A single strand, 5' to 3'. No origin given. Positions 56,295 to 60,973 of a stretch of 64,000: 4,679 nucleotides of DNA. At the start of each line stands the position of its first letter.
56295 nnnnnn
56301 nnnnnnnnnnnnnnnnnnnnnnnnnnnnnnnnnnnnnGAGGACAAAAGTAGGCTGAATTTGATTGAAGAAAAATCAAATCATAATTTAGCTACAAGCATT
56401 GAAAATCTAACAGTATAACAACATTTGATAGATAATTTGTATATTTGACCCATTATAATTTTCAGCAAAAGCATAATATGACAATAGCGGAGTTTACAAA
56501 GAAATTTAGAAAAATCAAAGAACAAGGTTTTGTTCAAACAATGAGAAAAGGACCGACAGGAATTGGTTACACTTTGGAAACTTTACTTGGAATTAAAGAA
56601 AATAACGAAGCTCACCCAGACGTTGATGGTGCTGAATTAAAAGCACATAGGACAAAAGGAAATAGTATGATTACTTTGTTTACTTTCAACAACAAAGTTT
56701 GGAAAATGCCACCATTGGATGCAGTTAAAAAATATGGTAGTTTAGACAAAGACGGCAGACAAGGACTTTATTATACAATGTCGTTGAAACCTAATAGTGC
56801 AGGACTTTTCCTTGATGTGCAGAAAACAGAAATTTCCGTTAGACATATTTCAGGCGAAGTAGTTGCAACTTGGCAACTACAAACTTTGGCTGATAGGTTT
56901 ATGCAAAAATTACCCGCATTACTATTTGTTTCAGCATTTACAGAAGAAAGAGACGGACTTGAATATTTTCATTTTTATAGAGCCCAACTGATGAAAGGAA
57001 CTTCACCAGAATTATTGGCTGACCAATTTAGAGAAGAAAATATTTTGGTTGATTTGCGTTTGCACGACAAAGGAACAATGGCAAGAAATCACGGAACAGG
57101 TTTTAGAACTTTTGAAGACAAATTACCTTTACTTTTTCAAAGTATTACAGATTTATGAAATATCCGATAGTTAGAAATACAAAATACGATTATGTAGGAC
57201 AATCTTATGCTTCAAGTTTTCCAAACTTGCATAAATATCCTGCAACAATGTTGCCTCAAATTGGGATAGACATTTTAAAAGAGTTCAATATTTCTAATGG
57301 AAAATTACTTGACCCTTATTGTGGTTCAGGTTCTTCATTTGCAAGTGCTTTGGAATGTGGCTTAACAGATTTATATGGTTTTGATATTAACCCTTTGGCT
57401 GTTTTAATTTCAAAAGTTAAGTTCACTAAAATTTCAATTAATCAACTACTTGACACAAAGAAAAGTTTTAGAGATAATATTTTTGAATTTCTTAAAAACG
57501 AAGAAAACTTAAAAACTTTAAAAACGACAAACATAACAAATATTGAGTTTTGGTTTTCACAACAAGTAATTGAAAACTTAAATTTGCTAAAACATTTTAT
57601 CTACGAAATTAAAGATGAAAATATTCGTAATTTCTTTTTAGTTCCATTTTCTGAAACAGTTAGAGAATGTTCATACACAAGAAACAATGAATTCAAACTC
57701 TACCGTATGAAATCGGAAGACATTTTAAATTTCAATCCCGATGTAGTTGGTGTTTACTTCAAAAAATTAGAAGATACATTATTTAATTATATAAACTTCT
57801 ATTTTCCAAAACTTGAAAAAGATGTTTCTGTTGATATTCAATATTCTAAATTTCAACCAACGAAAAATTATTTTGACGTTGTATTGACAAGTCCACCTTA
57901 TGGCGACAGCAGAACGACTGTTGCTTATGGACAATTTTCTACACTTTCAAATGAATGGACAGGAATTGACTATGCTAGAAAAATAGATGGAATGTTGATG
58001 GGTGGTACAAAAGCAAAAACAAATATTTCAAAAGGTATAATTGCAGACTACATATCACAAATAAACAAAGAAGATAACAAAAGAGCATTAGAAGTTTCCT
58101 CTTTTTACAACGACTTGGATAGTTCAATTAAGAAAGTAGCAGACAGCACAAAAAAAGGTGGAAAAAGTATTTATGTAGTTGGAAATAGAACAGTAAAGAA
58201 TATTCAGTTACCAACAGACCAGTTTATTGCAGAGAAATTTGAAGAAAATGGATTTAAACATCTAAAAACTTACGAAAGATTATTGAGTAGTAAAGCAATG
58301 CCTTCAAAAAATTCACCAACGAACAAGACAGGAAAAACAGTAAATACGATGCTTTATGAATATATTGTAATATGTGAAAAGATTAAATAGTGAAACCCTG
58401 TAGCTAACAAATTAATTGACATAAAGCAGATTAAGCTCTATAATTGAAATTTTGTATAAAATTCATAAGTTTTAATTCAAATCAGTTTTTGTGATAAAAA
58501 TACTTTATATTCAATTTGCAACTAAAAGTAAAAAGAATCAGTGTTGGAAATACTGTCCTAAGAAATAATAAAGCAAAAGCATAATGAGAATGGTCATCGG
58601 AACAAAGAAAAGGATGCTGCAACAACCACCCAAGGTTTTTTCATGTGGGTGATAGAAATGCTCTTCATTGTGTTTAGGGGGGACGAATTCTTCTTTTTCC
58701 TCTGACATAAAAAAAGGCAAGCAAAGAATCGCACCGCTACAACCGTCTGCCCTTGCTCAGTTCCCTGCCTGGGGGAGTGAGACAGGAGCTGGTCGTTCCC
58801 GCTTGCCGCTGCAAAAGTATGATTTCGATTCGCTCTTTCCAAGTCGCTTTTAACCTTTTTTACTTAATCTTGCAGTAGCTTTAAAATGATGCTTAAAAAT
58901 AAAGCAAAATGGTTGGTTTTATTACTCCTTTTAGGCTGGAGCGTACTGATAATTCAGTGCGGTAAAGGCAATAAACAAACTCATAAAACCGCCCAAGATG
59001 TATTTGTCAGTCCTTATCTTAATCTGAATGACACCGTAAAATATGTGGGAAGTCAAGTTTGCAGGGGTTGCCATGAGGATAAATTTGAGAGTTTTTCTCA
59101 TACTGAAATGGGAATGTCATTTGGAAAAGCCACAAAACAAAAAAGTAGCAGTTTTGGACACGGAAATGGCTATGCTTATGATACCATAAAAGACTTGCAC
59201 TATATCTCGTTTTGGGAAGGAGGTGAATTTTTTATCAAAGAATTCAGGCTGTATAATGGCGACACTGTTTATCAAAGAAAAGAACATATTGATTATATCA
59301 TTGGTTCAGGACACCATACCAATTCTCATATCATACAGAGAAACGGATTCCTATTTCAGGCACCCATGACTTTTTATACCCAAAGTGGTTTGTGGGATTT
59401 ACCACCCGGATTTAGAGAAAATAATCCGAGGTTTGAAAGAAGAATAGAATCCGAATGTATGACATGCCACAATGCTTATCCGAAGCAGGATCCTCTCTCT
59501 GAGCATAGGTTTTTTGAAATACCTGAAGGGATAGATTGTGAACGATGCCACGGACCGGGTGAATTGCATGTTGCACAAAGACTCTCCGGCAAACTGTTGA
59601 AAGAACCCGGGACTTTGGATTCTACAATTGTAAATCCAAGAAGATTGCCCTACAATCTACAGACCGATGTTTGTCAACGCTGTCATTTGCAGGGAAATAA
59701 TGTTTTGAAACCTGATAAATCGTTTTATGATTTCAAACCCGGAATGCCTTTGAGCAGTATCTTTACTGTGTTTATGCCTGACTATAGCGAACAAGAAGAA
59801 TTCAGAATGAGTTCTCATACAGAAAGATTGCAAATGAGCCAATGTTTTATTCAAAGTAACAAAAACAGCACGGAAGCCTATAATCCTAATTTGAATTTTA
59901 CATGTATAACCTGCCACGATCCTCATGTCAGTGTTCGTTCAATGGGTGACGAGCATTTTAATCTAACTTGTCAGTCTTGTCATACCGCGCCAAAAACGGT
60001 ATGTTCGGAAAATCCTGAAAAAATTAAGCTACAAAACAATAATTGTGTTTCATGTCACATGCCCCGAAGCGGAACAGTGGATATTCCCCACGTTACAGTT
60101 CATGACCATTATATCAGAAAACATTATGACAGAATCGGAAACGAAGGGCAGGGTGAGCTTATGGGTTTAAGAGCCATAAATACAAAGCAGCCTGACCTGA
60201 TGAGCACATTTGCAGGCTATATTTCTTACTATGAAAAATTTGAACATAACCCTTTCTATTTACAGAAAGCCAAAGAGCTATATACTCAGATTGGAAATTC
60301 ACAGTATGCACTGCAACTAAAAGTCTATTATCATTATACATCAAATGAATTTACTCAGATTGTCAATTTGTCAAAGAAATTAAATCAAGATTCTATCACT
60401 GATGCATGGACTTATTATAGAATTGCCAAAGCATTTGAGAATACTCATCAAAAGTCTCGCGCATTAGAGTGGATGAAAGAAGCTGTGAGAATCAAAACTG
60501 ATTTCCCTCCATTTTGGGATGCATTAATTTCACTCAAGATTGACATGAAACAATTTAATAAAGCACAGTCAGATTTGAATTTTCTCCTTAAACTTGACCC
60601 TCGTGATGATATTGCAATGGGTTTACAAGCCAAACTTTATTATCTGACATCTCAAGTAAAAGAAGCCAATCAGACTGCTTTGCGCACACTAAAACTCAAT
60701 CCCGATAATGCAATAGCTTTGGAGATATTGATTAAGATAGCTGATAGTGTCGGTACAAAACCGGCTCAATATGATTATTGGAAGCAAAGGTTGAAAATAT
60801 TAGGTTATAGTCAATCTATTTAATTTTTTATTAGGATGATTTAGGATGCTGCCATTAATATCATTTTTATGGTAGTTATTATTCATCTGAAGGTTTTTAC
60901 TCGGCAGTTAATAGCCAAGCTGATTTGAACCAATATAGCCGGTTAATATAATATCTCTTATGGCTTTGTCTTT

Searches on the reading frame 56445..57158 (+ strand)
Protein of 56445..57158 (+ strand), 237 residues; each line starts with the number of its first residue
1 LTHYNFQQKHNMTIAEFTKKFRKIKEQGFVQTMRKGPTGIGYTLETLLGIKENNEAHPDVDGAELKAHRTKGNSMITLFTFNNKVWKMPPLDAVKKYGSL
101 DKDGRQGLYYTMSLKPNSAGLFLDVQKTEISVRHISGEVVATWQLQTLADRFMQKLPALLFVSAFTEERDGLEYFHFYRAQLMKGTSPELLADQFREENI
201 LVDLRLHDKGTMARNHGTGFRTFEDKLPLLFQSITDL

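Call 21: search_protein_families(library=pfam, proteins=[window:56445-57158:+], max_evalue=0.0001)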
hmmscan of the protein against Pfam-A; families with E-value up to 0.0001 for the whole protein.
window:56445-57158:+ (237 aa): 1 family
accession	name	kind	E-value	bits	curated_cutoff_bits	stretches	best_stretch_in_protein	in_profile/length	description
PF15515.12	MvaI_BcnI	-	1.5e-42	146.6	25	1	19-231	2-227/227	MvaI/BcnI restriction endonuclease family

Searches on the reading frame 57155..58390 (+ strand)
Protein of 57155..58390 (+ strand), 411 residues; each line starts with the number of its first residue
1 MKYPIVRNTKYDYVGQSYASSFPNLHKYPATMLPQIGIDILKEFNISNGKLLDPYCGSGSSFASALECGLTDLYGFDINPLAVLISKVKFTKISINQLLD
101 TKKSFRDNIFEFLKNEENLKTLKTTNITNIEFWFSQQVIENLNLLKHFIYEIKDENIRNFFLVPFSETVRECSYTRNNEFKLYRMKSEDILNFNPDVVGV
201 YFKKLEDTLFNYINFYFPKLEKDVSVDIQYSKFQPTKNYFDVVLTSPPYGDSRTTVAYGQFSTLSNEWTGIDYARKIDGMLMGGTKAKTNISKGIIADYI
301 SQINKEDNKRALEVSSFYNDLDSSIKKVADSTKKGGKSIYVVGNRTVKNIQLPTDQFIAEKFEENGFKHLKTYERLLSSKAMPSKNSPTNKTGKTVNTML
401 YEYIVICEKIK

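Call 21: search_protein_families(library=pfam, proteins=[window:57155-58390:+], max_evalue=0.0001)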
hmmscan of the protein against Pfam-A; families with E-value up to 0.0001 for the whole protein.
window:57155-58390:+ (411 aa): 1 family
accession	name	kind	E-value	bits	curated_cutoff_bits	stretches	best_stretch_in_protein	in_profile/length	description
PF01555.25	N6_N4_Mtase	-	2.4e-05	24.8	26.7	0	241-366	2-76/221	DNA methylase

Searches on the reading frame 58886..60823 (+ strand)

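Call 21: search_protein_families(library=pfam, proteins=[window:58886-60823:+], max_evalue=0.0001)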
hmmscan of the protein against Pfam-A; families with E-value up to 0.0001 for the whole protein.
window:58886-60823:+ (645 aa): 5 families
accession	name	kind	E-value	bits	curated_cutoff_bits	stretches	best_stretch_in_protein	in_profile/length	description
PF09699.15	Paired_CXXCH_1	-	6.6e-09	35.8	20.6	0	340-368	9-38/41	Doubled CXXCH motif (Paired_CXXCH_1)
PF14522.11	Cytochrome_C7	-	1.3e-06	28.5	24.8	0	336-391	12-66/67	Cytochrome c7 and related cytochrome c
PF25068.1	ARM_TT21_4th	-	8.7e-06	26.5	30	1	512-603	4-97/153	Tetratricopeptide repeat protein 21 forth ARM domain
PF13435.11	Cytochrome_C554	-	3e-05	25.3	20.8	0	184-223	44-84/84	Cytochrome c554 and c-prime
PF14559.12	TPR_19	-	8.6e-05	23.2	25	0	552-609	2-59/68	Tetratricopeptide repeat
